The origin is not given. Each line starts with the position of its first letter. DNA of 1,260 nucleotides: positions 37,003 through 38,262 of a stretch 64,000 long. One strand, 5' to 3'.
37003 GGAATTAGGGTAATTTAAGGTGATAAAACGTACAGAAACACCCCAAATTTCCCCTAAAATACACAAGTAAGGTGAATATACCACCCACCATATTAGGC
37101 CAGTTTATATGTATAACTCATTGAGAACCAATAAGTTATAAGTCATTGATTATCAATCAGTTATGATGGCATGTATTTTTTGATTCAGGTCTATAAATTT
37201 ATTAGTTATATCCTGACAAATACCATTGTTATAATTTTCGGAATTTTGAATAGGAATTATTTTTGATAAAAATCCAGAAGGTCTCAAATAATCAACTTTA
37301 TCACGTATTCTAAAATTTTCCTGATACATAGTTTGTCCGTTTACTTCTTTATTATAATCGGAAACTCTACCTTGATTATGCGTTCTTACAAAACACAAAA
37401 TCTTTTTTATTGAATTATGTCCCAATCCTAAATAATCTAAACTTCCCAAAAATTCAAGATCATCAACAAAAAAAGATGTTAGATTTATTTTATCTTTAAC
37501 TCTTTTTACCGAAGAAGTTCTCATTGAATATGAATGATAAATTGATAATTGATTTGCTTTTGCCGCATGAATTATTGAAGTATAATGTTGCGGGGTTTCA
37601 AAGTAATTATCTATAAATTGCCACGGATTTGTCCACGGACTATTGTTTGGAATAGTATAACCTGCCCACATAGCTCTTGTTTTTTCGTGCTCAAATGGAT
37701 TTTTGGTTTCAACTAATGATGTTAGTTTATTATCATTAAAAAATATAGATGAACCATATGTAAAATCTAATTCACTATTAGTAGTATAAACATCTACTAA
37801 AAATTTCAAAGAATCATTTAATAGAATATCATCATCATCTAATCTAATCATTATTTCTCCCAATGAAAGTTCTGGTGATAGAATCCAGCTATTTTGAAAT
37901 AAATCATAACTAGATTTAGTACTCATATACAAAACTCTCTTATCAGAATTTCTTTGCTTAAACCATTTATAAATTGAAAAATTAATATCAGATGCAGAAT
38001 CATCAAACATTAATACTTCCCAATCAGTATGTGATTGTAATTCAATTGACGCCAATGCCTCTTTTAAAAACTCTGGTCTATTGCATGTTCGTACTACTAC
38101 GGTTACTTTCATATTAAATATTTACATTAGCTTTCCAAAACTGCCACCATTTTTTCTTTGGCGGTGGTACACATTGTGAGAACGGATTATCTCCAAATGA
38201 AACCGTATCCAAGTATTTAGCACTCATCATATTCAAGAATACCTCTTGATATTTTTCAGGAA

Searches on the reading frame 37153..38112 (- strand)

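Call 10: search_protein_families(library=pfam, proteins=[window:37153-38112:-])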
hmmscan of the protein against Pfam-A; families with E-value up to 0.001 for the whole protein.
window:37153-38112:- (319 aa): 1 family
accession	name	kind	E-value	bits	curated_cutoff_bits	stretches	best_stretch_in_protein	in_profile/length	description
PF00535.33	Glycos_transf_2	-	5.6e-10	39.8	23.3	1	4-146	1-141/168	Glycosyl transferase family 2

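Call 11: search_protein_families(library=phrogs, proteins=[window:37153-38112:-])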
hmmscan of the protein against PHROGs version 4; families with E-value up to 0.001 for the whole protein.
window:37153-38112:- (319 aa): 0 families
